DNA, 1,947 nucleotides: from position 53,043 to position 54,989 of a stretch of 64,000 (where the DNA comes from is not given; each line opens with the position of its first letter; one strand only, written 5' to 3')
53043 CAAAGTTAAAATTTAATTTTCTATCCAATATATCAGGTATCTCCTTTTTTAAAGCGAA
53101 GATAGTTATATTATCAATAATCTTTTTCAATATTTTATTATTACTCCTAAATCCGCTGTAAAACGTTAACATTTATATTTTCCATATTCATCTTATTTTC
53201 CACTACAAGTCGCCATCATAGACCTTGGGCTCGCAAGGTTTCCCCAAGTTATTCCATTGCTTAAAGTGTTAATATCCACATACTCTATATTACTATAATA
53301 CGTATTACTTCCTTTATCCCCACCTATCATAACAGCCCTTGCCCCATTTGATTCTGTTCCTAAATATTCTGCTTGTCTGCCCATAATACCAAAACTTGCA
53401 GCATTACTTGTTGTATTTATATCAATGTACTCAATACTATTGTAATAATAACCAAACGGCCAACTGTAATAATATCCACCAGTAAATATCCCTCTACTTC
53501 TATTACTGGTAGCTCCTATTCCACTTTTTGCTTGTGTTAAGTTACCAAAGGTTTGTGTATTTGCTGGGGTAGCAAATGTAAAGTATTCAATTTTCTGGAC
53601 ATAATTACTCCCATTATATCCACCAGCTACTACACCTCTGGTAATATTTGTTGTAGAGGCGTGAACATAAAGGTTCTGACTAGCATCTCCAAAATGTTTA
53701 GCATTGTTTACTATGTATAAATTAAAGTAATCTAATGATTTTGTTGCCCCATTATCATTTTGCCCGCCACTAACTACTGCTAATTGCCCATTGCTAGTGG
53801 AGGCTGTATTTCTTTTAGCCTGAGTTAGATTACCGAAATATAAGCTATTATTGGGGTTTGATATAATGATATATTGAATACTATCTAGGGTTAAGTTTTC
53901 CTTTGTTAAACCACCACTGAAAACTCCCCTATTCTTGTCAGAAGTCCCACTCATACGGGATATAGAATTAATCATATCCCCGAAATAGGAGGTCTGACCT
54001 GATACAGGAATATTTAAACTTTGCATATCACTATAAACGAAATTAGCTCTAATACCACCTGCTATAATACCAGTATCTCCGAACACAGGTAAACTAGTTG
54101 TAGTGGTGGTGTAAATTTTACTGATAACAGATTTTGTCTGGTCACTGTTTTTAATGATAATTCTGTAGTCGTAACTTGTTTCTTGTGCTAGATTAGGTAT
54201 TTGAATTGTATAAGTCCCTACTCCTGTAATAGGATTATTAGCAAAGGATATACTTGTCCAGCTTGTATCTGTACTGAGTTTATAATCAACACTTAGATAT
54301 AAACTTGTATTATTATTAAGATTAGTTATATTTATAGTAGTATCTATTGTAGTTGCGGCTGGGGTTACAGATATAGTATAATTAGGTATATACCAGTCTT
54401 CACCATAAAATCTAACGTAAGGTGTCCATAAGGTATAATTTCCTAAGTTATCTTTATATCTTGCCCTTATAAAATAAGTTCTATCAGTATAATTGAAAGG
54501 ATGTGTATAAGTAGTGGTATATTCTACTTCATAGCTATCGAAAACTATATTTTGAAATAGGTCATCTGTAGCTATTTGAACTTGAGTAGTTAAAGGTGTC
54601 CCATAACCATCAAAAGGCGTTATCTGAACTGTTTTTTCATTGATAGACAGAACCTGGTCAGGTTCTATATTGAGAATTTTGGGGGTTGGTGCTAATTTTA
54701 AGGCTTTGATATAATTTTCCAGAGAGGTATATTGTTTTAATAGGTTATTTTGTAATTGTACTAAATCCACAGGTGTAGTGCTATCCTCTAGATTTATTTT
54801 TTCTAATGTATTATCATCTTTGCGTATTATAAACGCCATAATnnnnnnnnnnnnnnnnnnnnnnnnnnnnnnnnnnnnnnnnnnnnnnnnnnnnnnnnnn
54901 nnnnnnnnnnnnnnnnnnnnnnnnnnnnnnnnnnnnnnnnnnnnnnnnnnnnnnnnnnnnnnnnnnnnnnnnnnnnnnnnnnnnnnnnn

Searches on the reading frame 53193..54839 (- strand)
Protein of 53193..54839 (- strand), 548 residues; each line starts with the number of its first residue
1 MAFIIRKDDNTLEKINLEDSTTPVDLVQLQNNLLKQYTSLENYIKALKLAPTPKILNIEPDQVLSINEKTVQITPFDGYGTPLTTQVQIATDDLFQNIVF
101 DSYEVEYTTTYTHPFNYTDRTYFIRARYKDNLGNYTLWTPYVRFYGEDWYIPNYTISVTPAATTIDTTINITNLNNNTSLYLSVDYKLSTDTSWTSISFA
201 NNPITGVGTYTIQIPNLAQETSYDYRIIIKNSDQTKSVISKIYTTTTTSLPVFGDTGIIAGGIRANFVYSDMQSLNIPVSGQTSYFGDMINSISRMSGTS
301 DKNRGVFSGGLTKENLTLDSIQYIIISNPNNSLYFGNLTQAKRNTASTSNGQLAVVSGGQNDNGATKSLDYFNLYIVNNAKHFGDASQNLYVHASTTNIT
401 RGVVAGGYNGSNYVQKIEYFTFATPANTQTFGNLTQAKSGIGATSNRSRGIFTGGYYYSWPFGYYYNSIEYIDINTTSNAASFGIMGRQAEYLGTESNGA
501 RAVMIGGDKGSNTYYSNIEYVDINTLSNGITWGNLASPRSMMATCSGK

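Call 42: search_protein_families(library=phrogs, proteins=[window:53193-54839:-], max_evalue=0.00001)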
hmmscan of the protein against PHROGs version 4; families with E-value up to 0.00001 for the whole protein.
window:53193-54839:- (548 aa): 1 family
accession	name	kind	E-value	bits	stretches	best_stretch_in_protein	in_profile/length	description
phrog_19111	-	unknown function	1.5e-08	34.8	1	259-541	84-366/443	-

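Call 44: search_protein_families(library=pfam, proteins=[window:53193-54839:-], max_evalue=0.0001)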
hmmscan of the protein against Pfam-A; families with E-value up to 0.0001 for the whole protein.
window:53193-54839:- (548 aa): 0 families
